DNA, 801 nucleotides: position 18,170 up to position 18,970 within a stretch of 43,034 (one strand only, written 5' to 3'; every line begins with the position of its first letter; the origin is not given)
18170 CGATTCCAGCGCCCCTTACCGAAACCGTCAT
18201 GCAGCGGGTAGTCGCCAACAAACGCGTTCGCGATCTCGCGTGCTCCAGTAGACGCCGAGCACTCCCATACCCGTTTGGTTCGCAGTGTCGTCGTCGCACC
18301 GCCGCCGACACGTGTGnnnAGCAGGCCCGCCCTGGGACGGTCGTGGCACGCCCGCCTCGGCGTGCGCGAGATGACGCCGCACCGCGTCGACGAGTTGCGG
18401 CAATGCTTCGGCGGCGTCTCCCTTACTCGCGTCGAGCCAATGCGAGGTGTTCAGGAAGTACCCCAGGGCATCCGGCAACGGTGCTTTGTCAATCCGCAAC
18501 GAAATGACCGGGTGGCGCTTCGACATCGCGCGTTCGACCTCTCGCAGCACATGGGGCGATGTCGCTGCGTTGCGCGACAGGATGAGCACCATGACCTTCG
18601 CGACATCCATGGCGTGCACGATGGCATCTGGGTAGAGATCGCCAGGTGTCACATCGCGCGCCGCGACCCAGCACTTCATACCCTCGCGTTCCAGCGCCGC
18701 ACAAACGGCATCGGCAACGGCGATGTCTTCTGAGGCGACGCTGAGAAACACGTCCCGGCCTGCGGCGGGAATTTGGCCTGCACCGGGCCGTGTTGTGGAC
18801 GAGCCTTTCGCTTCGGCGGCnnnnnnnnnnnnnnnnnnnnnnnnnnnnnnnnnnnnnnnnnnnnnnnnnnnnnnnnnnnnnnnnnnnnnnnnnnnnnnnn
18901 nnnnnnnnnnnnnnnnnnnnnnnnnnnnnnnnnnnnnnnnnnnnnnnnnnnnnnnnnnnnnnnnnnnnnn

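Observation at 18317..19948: Receiver / class III nucleotide cyclase / TIR in one polypeptide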

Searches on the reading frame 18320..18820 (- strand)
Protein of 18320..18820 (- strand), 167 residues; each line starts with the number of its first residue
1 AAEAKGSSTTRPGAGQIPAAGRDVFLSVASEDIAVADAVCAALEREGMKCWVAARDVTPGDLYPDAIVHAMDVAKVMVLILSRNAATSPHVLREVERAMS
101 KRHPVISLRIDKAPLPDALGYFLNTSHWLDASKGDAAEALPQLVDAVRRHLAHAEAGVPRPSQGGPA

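Call 10: find_homologous_proteins(query=window:18320-18820:-, max_evalue=0.00001)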
Query seq(167 aa) (167 aa): 259 proteins with E <= 0.00001 among 1506 candidates; the best 120 are listed.
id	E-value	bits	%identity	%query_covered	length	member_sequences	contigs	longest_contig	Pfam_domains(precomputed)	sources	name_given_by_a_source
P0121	4.6e-58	214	78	78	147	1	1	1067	PF01582.26,PF13676.12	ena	-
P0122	6.4e-54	200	66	87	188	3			PF01582.26,PF13676.12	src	-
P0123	5.4e-53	197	64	92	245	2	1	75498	PF01582.26,PF13676.12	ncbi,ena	-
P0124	8.8e-52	193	74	75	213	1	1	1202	PF01582.26,PF13676.12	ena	-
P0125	1.0e-51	193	59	90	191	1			PF01582.26,PF13676.12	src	-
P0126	1.1e-51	193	65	90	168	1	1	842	PF01582.26,PF13676.12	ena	-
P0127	1.7e-51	192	64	79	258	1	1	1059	PF01582.26,PF13676.12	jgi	jgi:hypothetical protein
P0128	1.9e-51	192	72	75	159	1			PF01582.26,PF13676.12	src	-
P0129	4.3e-51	191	58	95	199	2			PF01582.26,PF13676.12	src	-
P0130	6.4e-51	191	61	87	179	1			PF01582.26,PF13676.12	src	-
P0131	8.6e-51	190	71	75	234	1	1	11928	PF01582.26,PF13676.12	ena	-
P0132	1.7e-50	189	65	84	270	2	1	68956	PF01582.26,PF13676.12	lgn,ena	-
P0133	2.5e-50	189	64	84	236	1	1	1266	PF01582.26,PF13676.12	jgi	jgi:hypothetical protein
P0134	2.7e-50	189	69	81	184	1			PF01582.26,PF13676.12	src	-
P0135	3.1e-50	188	72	75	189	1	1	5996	PF01582.26,PF13676.12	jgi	jgi:hypothetical protein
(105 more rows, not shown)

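Call 14: find_encoding_contigs(protein=P0121, flank=5000, max_places=4)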
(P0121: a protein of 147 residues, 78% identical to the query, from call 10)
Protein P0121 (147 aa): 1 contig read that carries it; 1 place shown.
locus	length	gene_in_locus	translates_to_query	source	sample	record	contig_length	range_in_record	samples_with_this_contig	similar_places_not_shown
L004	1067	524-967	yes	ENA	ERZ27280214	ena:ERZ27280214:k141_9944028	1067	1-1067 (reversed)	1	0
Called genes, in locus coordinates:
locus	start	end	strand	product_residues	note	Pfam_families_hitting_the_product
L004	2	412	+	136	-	?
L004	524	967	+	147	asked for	PF01582:TIR, PF13676:TIR_2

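Call 16: find_encoding_contigs(protein=P0123, flank=8000, max_places=3)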
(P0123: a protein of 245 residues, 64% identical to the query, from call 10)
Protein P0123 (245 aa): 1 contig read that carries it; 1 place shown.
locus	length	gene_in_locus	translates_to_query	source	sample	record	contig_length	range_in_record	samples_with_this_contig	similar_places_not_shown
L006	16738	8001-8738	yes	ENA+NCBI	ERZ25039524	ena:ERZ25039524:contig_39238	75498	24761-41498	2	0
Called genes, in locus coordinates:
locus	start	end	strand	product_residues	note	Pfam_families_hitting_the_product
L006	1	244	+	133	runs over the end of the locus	PF00156:Pribosyltran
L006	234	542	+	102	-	PF01048:PNP_UDP_1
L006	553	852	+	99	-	PF01048:PNP_UDP_1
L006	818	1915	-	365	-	PF00108:Thiolase_N, PF08545:ACP_syn_III, PF08541:ACP_syn_III_C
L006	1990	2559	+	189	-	PF04542:Sigma70_r2, PF08281:Sigma70_r4_2, PF04545:Sigma70_r4 (weak)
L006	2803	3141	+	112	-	-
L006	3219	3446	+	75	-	-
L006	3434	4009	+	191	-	-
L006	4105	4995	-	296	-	-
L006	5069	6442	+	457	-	PF00730:HhH-GPD, PF00633:HHH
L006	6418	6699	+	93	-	PF04362:Iron_traffic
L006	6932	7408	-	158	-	-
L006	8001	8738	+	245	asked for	PF01582:TIR, PF13676:TIR_2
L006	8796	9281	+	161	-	-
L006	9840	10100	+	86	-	-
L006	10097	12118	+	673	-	PF01582:TIR (weak), PF13676:TIR_2, PF14559:TPR_19 (faint), PF13414:TPR_11 (faint), PF00515:TPR_1 (faint), PF07719:TPR_2 (faint), PF13431:TPR_17 (faint), PF13181:TPR_8 (faint)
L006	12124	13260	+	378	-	PF07676:PD40 (weak)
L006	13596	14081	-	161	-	PF03073:TspO_MBR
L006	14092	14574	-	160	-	PF00210:Ferritin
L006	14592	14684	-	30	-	-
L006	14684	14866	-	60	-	-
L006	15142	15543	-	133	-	PF00989:PAS, PF13188:PAS_8, PF13426:PAS_9, PF08447:PAS_3 (weak)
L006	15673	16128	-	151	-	PF02469:Fasciclin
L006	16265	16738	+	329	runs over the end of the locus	PF00376:MerR, PF13411:MerR_1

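Call 23: find_related_loci(query=window:18320-18766:-, collection=genome_contigs, flank=6000)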
Query window:18320-18766:- (149 aa) in genome_contigs; peptide patterns used: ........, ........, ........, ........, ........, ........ (x = any residue, [..] = any of these).
599 stretches matched a pattern (row limit reached: there are more); 9 encode a relative of the query (tblastn E <= 1e-3); 9 distinct loci.
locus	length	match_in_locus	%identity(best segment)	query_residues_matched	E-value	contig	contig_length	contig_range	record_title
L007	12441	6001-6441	67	2-148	2e-58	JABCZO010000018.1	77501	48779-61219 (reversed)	MAG: Gammaproteobacteria bacterium isolate Inc-BW-C-12-M_MAG77 Ga0210394_10000544, whole genome shotgun sequence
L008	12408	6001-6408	67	6-141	3e-57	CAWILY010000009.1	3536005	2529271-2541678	MAG: uncultured Gammaproteobacteria bacterium isolate MFD05377.bin.1.117 genome assembly, contig: contig_71571, whole ge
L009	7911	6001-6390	68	5-134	6e-55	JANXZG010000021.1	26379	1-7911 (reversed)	MAG: Gammaproteobacteria bacterium isolate GL140_4_metabat_260 GL140_4_k141_1271040, whole genome shotgun sequence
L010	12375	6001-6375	66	6-130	6e-55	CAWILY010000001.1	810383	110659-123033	MAG: uncultured Gammaproteobacteria bacterium isolate MFD05377.bin.1.117 genome assembly, contig: contig_103347, whole g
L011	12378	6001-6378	66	5-130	6e-53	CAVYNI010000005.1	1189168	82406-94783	MAG: uncultured Gammaproteobacteria bacterium isolate MFD05705.bin.1.35 genome assembly, contig: contig_30915, whole gen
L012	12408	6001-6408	63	4-139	6e-53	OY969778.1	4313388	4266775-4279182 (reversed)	MAG: uncultured proteobacterium isolate MFD09671.bin.2.31 genome assembly, chromosome: 1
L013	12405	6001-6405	63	6-141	1e-47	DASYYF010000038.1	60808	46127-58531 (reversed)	MAG TPA_asm: Steroidobacteraceae bacterium isolate SMAG_U6328 k141_945042, whole genome shotgun sequence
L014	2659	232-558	49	5-113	1e-30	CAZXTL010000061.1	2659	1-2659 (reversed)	MAG TPA_asm: uncultured Candidatus Marinamargulisbacteria bacterium isolate SRP272421_co1_566 genome assembly, contig: N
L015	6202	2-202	55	65-131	4e-22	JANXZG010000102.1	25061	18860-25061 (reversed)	MAG: Gammaproteobacteria bacterium isolate GL140_4_metabat_260 GL140_4_k141_1542832, whole genome shotgun sequence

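Call 24: search_solved_structures(query=window:18320-18766:-, max_evalue=0.01, show_alignments=4)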
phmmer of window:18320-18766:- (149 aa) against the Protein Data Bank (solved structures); distinct sequences matched with E-value up to 0.01: 3.
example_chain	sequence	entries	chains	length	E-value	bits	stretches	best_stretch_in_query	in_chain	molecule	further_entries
4w8g_A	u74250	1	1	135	0.00076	22.9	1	5-114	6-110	Toll-receptor-related 2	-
4w8h_A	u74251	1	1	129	0.00078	22.8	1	5-113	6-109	Toll-receptor-related 2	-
6wt6_A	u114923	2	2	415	0.0043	20.5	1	11-70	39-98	Metazoan TIR-STING fusion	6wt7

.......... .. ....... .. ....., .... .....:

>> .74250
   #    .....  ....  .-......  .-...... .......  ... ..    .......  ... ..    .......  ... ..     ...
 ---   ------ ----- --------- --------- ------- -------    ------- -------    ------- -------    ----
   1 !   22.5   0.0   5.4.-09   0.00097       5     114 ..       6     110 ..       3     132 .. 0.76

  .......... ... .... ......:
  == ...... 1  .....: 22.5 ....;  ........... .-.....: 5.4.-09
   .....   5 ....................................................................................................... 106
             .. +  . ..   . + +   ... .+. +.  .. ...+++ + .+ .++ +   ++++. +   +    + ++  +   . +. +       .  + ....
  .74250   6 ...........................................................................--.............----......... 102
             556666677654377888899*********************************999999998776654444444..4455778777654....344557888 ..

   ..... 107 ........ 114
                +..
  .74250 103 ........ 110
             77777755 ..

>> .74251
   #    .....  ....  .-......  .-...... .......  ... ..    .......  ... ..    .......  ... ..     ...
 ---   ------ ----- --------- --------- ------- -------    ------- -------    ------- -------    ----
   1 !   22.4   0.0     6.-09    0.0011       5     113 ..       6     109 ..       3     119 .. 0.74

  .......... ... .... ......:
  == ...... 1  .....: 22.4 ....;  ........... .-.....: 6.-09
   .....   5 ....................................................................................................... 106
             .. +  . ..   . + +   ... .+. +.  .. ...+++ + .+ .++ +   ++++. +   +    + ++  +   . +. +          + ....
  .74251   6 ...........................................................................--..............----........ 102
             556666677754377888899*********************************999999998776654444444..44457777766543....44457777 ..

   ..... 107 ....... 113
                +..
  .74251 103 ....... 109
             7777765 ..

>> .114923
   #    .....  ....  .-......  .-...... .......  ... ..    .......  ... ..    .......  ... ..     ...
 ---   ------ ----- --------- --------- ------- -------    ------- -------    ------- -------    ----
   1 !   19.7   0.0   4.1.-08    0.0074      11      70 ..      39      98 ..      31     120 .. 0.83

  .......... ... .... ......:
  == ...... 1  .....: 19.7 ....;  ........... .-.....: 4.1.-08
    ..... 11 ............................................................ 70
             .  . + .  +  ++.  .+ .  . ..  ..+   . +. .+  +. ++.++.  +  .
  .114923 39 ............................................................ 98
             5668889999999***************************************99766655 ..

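Call 28: search_protein_representatives(protein=window:18320-18766:-)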
Query: 149 residues. Proteins with E-value up to 0.001 (for the whole library): 20803; up to 1e-10: 11431; up to 1e-30: 248. The best 150 are listed.
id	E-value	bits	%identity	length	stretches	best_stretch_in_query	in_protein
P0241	1.6e-62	226.1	30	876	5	4-124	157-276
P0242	5.1e-59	214.7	30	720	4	4-114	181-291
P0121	8.5e-59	214.0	79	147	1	6-135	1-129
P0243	2.4e-58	212.5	31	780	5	5-116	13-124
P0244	7.5e-56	204.5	33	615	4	5-115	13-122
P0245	2.1e-53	196.5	35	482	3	5-137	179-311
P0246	3.8e-53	195.7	31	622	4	2-114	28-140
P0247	5.1e-52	192.0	69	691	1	4-146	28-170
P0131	3.3e-51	189.4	67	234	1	5-142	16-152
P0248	2.3e-50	186.7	70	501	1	5-133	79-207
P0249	5.9e-50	185.3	62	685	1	3-146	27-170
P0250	2.8e-49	183.2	64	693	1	5-139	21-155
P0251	8.1e-49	181.7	38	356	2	5-135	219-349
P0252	1.2e-48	181.1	64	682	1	4-143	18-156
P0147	1.3e-48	181.0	67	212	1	2-133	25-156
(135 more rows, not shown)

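Call 30: search_protein_families(library=pfam, alignment_id=A3, max_evalue=0.001)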
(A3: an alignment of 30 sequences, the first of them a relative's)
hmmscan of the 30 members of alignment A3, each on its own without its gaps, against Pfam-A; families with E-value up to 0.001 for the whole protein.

A. member 1, P0247 (691 aa): 13 families
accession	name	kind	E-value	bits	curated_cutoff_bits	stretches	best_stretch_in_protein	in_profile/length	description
PF13676.11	TIR_2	-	2e-18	67.5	28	1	30-145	1-117/122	TIR domain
PF13432.12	TPR_16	-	6.9e-16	58.8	32.7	2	538-592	3-57/65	Tetratricopeptide repeat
PF00515.34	TPR_1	-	9.9e-15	54.1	27.8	0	535-564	4-33/34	Tetratricopeptide repeat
PF07719.23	TPR_2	-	1.6e-14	53.2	27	1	535-564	4-33/34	Tetratricopeptide repeat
PF13414.12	TPR_11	-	3.9e-14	52.5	26.8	1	407-429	13-35/42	TPR repeat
PF13431.12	TPR_17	-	8.2e-11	41.7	24.4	0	522-552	3-33/34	Tetratricopeptide repeat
PF13428.12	TPR_14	-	1.2e-10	41.4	23.5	0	535-574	4-43/44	Tetratricopeptide repeat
PF13181.12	TPR_8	-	8e-10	38.5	25.7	0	535-564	4-33/34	Tetratricopeptide repeat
PF01582.25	TIR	-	1.3e-06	28.8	21.3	1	39-105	15-81/179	TIR domain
PF14559.12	TPR_19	-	2.1e-06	28.4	25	1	542-595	1-54/68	Tetratricopeptide repeat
PF13424.12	TPR_12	-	5.1e-05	23.8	30.1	0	535-591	6-70/77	Tetratricopeptide repeat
PF13371.12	TPR_9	-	0.00031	21.1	35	1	443-500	9-65/73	Tetratricopeptide repeat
PF23914.1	TPR_CcmH_CycH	-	0.00073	19.8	42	0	534-583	52-101/158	Cytochrome c-type biogenesis protein H TPR domain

B. families by the number of members that match (of 30 scanned): 55 families (the first 25 are shown)
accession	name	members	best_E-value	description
PF13676.11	TIR_2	30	2.9e-173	TIR domain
PF01582.25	TIR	29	1.4e-32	TIR domain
PF08937.16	ThsB_TIR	22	1.6e-29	Thoeris protein ThsB, TIR-like domain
PF10137.14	CAP12-PCTIR_TIR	13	1e-11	CAP12/Pycsar effector protein, TIR domain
PF07719.23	TPR_2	3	9.9e-22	Tetratricopeptide repeat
PF13414.12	TPR_11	3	1.1e-21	TPR repeat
PF14559.12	TPR_19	3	1.6e-20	Tetratricopeptide repeat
PF13432.12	TPR_16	3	2.7e-18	Tetratricopeptide repeat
PF00515.34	TPR_1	3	3.4e-16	Tetratricopeptide repeat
PF13431.12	TPR_17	3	1.3e-12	Tetratricopeptide repeat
PF13181.12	TPR_8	2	1.8e-18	Tetratricopeptide repeat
PF13428.12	TPR_14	2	4.4e-17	Tetratricopeptide repeat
PF13424.12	TPR_12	2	1.7e-12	Tetratricopeptide repeat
PF23914.1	TPR_CcmH_CycH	2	6.9e-11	Cytochrome c-type biogenesis protein H TPR domain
PF13271.11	DUF4062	2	7.3e-07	Domain of unknown function (DUF4062)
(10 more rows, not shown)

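Call 41: predict_structure(alignment_id=A4)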
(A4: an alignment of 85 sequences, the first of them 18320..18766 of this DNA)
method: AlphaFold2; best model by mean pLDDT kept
length: 149 residues; sequences in the alignment: 85
mean_pLDDT: 89.9   pTM: 0.84
mean pLDDT of the five models: 89.9, 89.5, 89.1, 87.2, 83.7
residues with pLDDT >= 90: 114; 70-90: 22; 50-70: 6; < 50: 7
segments of 3 or more residues with pLDDT < 50: 141-143, 145-147
pLDDT, mean of each block of 10 residues (from residue 1): 86 95 97 91 90 95 96 95 95 94 93 89 97 83 48
secondary structure, 60 per line:
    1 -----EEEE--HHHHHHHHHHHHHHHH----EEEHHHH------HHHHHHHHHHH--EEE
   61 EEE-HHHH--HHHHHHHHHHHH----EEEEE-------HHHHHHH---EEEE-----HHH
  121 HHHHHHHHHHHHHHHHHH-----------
elements in order: E6-9 H12-27 E32-34 H35-38 H45-55 E58-63 H65-68 H71-82 E87-91 H99-105 E109-112 H118-138

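Call 44: search_solved_structures(query=A4, max_evalue=0.1, show_alignments=5)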
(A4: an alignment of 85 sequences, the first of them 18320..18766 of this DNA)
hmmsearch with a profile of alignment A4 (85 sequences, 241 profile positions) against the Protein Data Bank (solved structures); distinct sequences matched with E-value up to 0.1: 32.
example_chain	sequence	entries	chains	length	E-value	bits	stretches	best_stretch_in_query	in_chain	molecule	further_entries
4w8h_A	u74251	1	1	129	9.7e-12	48.4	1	18-81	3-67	Toll-receptor-related 2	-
4w8g_A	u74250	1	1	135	1e-11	48.4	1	18-81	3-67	Toll-receptor-related 2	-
6wt6_A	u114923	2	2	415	2.7e-11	47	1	20-87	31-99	Metazoan TIR-STING fusion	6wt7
7nuw_A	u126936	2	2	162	1.7e-06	31.3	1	18-87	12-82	Toll-like receptor 1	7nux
7nt7_A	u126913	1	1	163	1.7e-06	31.3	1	18-87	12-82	Toll-like receptor 1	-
1fyv_A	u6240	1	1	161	1.7e-06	31.3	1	18-87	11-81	TOLL-LIKE RECEPTOR 1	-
4om7_A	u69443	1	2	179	4.4e-06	29.9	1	21-87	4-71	Toll-like receptor 6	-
1fyw_A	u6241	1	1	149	4.1e-05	26.7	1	21-87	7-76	TOLL-LIKE RECEPTOR 2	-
1o77_A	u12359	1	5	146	6.3e-05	26.1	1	21-87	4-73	TOLL-LIKE RECEPTOR 2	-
5ku7_A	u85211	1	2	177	0.00037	23.6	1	15-92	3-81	TIR-NB-LRR type resistance protein RPV1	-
1fyx_A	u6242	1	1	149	0.00091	22.3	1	21-87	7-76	TOLL-LIKE RECEPTOR 2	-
7fch_A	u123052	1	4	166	0.001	22.2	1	51-86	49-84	Interleukin-18 receptor accessory protein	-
7ylf_A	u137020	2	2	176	0.0011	22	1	10-86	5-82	Toll-like receptor 15 | Toll-like receptor 2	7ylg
6o0w_A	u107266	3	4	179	0.0016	21.6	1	16-92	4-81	TIR-NB-LRR type resistance protein RUN1 | Disease resistance protein RUN1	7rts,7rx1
7s2z_A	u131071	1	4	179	0.0043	20.1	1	16-88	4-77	Disease resistance protein RUN1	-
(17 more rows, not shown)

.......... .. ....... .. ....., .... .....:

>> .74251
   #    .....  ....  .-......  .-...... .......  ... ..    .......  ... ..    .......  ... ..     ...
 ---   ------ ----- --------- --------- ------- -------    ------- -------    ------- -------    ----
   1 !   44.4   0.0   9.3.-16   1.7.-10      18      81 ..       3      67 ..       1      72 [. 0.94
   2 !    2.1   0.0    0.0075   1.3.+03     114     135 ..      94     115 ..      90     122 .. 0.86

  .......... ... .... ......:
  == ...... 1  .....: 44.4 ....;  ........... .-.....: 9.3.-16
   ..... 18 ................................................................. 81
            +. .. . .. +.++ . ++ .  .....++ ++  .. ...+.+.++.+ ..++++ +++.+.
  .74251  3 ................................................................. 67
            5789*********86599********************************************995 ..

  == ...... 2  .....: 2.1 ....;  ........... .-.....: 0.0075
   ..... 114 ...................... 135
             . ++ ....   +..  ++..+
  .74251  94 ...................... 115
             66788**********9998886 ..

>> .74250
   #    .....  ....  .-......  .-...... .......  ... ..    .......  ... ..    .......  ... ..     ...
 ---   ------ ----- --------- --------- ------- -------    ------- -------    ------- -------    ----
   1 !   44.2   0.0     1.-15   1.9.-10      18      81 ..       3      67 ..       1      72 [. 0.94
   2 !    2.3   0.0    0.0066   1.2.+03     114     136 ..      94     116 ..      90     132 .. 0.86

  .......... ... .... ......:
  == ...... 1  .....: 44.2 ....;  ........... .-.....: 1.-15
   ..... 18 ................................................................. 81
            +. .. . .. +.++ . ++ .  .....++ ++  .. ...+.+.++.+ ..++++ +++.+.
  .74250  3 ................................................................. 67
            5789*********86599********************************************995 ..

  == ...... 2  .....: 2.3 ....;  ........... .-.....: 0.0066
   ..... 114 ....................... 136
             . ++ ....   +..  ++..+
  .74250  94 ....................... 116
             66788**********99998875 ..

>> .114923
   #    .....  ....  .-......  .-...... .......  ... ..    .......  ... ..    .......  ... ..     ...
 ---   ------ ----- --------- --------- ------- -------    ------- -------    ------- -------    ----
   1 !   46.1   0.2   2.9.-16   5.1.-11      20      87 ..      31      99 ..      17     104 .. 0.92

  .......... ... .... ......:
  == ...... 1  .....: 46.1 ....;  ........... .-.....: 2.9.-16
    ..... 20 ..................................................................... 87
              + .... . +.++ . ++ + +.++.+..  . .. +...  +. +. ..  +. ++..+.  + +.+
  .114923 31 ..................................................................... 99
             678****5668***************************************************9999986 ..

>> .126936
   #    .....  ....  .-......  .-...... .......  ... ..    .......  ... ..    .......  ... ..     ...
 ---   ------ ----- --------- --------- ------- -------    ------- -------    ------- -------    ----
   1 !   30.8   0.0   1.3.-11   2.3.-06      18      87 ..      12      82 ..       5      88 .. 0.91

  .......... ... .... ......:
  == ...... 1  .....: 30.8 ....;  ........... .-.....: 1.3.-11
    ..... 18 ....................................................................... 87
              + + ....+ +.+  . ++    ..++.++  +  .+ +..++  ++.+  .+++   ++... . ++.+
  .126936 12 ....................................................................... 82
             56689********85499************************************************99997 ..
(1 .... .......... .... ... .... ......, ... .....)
